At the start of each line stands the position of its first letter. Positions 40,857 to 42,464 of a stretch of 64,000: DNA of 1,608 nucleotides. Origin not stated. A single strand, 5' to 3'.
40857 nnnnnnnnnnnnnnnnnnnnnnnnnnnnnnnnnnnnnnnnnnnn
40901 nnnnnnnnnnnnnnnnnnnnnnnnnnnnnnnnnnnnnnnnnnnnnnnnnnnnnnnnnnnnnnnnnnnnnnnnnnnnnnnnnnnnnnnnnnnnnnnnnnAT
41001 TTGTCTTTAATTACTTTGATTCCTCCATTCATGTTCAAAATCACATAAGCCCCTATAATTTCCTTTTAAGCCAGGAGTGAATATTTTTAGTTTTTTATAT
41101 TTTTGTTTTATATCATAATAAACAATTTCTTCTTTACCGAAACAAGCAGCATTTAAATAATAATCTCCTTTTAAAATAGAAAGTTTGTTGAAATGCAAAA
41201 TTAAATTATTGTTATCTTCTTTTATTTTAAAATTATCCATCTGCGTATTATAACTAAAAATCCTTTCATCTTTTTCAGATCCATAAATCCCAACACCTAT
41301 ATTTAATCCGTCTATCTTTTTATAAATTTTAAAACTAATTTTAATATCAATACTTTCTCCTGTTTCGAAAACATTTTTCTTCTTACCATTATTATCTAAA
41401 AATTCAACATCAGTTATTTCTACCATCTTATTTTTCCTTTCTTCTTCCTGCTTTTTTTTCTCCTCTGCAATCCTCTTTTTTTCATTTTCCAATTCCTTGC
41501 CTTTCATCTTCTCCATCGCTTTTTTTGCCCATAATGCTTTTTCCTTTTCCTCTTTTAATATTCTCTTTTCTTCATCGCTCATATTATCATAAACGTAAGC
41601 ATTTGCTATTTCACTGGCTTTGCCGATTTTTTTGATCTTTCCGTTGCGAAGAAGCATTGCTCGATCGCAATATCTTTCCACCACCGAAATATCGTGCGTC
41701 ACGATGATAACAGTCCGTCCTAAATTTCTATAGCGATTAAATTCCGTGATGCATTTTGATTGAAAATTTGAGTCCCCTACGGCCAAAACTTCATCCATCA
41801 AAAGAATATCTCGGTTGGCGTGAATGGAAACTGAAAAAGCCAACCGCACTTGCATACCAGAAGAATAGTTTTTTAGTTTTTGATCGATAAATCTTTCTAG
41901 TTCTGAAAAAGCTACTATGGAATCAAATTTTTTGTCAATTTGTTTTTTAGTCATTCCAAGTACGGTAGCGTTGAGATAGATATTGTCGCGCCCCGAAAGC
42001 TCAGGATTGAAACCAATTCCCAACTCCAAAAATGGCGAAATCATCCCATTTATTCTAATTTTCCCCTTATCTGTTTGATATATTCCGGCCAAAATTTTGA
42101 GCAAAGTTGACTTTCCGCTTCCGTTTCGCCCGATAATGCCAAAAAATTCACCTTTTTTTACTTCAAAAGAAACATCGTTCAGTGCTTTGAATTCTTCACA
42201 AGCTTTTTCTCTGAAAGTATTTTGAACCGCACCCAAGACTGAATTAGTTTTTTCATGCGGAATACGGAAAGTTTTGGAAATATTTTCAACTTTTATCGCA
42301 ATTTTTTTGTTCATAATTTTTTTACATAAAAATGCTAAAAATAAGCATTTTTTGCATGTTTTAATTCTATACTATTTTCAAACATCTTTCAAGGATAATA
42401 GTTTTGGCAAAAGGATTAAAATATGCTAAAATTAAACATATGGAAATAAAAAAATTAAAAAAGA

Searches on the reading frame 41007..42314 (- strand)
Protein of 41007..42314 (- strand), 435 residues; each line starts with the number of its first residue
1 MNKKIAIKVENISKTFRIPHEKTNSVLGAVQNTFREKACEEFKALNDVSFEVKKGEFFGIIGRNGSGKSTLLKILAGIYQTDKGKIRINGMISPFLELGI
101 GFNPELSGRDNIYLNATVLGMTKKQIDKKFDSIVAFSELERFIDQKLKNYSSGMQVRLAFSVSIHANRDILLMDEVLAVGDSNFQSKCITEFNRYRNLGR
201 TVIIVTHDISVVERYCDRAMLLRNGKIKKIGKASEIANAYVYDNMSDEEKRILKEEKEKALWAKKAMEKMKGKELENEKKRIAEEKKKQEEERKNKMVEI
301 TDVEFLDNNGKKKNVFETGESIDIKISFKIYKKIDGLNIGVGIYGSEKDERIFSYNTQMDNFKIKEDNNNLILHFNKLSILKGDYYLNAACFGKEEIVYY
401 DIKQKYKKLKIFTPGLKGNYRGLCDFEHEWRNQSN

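Call 26: search_protein_families(library=pfam, proteins=[window:41007-42314:-], max_evalue=0.001)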
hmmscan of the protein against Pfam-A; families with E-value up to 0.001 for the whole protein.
window:41007-42314:- (435 aa): 5 families
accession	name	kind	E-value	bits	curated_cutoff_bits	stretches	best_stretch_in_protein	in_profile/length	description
PF00005.33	ABC_tran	-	1.7e-21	77.7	25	1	45-176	1-135/137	ABC transporter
PF14524.12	Wzt_C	-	1.5e-17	64.3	30.4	1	290-411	2-129/143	Wzt C-terminal domain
PF13304.12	AAA_21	-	3.1e-07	31.2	27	1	57-100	1-30/304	AAA domain, putative AbiEii toxin, Type IV TA system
PF13555.12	AAA_29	-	0.00086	19.4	27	0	47-72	14-39/61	P-loop containing region of AAA domain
PF05707.18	Zot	-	0.00095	19.1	20.3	0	115-214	33-133/197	Zonular occludens toxin (Zot)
